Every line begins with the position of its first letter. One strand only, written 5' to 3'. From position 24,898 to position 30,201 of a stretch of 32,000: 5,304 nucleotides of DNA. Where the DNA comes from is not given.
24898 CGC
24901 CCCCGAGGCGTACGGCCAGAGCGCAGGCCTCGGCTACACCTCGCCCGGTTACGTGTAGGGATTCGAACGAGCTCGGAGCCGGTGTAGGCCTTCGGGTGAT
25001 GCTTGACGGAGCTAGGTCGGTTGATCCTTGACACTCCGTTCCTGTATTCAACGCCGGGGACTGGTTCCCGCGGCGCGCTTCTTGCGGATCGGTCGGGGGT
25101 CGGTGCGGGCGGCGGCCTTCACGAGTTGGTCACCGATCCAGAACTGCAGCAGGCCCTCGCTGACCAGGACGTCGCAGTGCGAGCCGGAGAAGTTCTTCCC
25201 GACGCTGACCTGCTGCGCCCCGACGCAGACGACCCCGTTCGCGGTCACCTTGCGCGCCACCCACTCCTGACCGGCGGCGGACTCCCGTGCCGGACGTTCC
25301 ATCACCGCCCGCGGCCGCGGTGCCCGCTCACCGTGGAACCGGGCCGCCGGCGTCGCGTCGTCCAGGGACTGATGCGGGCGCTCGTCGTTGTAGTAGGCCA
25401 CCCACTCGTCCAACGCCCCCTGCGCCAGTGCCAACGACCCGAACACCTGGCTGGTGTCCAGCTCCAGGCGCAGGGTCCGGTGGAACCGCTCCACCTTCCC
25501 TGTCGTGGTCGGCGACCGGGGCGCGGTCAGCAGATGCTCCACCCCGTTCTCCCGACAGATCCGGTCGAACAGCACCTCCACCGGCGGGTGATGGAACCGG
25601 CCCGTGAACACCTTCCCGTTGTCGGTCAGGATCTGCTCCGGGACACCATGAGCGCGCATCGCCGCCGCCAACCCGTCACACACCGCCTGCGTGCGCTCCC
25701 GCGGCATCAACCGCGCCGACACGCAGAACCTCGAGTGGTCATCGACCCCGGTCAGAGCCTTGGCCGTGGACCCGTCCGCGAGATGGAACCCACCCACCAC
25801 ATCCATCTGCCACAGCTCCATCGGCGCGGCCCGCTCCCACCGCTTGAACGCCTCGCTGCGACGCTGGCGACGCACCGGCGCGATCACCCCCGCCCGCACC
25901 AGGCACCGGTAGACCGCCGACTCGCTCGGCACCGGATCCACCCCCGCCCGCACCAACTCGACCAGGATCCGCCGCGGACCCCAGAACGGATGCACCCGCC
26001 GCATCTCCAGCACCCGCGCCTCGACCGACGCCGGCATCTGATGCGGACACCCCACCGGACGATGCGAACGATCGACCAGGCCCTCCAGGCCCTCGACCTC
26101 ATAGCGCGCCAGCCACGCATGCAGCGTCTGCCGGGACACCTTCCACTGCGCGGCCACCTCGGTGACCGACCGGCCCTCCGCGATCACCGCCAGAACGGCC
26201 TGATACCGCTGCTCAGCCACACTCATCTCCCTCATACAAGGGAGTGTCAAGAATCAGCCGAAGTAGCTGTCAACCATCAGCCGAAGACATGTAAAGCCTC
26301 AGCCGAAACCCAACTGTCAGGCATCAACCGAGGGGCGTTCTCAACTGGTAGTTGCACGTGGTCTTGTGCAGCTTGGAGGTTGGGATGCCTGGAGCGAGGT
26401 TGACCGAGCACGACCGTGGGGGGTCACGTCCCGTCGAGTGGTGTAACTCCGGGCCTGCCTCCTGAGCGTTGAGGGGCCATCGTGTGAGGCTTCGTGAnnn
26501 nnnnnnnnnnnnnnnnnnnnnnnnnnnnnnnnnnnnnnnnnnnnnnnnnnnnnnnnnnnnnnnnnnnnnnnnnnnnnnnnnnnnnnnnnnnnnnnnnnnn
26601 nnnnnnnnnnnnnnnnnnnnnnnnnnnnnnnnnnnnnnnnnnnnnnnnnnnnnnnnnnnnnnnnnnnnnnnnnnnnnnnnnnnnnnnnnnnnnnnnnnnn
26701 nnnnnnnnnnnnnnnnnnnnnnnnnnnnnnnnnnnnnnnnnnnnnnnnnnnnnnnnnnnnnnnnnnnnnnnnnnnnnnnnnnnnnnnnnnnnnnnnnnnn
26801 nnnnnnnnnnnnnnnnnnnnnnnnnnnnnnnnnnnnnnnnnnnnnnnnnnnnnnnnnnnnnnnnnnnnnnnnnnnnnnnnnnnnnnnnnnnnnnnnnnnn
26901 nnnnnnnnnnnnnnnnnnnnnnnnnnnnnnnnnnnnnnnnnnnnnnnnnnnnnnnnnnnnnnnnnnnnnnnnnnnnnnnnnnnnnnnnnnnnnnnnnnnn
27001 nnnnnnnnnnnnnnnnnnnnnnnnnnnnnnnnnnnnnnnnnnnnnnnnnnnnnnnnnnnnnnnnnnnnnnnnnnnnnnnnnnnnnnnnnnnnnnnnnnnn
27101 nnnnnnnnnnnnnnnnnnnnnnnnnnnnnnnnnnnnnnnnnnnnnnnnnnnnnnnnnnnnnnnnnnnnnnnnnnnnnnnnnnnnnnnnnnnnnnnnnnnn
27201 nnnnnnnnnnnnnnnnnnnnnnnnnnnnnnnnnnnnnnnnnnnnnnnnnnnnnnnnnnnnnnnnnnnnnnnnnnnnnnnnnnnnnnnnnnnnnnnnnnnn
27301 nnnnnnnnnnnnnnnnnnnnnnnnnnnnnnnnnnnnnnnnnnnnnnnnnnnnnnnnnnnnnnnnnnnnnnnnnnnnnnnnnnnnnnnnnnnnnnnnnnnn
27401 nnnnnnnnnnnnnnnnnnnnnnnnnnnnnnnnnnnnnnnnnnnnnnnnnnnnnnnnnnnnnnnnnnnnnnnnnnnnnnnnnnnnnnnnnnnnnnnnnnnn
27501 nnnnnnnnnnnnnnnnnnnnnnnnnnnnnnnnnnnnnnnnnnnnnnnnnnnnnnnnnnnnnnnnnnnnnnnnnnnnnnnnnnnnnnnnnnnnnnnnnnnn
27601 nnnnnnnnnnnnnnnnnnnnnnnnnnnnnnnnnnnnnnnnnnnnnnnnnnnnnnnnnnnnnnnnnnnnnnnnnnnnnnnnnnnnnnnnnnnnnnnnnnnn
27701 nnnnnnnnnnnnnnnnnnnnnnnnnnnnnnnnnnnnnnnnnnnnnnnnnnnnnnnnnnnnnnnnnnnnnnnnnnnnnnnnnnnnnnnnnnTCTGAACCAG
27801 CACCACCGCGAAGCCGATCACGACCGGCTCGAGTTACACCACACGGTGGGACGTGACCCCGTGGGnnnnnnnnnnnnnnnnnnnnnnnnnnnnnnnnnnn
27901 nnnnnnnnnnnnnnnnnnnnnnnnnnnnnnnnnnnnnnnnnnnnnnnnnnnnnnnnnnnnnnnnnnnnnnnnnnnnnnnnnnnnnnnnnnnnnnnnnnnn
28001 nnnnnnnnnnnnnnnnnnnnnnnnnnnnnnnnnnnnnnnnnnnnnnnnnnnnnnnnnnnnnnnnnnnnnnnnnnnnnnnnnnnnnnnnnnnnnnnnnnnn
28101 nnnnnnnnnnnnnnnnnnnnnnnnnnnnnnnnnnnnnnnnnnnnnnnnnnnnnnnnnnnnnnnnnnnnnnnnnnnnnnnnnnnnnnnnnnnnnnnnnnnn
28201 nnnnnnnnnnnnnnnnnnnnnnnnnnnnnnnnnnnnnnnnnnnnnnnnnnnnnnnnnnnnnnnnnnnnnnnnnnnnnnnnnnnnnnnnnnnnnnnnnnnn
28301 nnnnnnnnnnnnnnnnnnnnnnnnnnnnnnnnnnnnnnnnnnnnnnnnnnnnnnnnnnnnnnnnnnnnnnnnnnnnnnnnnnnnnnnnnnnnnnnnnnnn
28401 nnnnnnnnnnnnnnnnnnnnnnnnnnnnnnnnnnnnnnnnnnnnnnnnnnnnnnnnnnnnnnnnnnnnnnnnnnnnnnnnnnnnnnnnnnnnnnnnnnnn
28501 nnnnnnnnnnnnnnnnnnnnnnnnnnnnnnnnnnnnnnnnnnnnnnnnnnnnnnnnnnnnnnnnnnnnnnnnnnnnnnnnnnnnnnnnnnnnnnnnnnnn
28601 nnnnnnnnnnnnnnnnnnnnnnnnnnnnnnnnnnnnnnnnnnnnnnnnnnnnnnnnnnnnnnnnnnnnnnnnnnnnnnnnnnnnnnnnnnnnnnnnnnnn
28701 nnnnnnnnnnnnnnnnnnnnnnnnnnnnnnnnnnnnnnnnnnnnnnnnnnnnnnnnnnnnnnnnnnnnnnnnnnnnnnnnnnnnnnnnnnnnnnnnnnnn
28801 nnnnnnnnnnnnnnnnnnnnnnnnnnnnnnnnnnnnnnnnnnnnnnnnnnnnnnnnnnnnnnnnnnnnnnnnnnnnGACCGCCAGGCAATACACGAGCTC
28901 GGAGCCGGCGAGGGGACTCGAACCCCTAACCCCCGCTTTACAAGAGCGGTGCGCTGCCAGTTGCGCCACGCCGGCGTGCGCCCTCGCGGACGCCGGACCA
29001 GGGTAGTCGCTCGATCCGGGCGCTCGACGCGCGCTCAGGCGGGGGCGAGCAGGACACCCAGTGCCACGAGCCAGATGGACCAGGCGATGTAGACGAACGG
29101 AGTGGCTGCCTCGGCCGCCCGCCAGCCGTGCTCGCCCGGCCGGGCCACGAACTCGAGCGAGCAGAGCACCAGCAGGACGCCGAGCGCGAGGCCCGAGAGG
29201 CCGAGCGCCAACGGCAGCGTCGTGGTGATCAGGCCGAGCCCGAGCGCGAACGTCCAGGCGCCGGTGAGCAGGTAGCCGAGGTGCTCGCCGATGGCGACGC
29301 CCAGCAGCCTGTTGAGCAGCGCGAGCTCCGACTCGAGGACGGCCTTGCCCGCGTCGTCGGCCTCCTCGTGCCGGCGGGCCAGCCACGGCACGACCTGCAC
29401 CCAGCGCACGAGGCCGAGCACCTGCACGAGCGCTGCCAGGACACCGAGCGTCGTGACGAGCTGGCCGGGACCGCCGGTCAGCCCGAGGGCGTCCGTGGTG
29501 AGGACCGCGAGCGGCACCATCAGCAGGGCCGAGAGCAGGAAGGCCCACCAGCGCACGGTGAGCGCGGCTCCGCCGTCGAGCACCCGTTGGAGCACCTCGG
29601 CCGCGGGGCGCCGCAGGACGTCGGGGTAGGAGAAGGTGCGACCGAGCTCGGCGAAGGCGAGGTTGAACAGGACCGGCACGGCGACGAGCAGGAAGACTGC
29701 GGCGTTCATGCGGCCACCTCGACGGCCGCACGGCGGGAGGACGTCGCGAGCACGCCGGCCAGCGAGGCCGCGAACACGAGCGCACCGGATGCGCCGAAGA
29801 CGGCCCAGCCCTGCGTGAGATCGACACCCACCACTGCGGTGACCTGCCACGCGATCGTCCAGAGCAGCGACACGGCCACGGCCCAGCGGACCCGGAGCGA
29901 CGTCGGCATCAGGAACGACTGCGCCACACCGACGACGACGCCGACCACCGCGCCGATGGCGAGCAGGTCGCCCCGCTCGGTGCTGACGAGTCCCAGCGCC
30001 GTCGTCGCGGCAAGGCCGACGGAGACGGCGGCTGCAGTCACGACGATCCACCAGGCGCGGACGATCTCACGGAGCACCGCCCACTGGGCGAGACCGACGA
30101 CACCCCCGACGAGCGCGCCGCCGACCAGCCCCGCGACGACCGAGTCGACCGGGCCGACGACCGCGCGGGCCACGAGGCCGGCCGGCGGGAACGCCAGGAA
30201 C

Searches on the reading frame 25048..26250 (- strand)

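Call 12: search_protein_families(library=pfam, proteins=[window:25048-26250:-], max_evalue=0.001)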
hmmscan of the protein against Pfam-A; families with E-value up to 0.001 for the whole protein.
window:25048-26250:- (400 aa): 10 families
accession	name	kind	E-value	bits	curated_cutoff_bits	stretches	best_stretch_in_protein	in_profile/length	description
PF13683.12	rve_3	-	6.7e-21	74.3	26.5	1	235-301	1-67/67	Integrase core domain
PF13565.12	HTH_32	-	1.1e-16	61.6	33.7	1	42-117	1-73/73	Homeodomain-like domain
PF00665.32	rve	-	5.4e-16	59.2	32.6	1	142-247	3-102/102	Integrase core domain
PF13518.12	HTH_28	-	2.3e-12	47.2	25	1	14-65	1-51/52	Helix-turn-helix domain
PF13384.12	HTH_23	-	5e-10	39.3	24.6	1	13-58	5-49/50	Homeodomain-like domain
PF13551.12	HTH_29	-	1.2e-09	38.6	28.1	1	19-65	4-50/64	Winged helix-turn helix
PF13011.12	LZ_Tnp_IS481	-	7.8e-07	29.7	22.2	1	36-71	35-70/85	leucine-zipper of insertion element IS481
PF01527.26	HTH_Tnp_1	-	2.9e-06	27.9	24.1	1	12-85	9-72/75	Transposase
PF13333.12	rve_2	-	1.1e-05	25.9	22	1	254-302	1-49/56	Integrase core domain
PF02796.21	HTH_7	-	0.00078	20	23.8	0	13-43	8-38/45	Helix-turn-helix domain of resolvase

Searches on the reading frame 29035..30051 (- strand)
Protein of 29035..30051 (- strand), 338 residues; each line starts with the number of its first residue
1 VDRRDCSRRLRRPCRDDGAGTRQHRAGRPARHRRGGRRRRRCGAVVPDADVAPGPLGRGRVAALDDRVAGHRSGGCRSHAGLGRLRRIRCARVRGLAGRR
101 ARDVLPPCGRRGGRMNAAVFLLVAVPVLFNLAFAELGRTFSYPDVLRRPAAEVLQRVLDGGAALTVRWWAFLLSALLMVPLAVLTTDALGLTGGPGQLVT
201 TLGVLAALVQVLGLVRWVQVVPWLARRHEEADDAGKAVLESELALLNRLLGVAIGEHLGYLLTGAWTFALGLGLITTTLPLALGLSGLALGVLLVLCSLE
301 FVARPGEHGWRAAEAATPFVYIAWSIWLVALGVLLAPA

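Call 13: search_protein_families(library=pfam, proteins=[window:29035-30051:-], max_evalue=0.001)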
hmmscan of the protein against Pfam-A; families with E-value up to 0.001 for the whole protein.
window:29035-30051:- (338 aa): 1 family
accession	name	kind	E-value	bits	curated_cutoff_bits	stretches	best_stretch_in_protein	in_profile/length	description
PF14329.11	DUF4386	-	8.5e-14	52.4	27.6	1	121-332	5-210/210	Domain of unknown function (DUF4386)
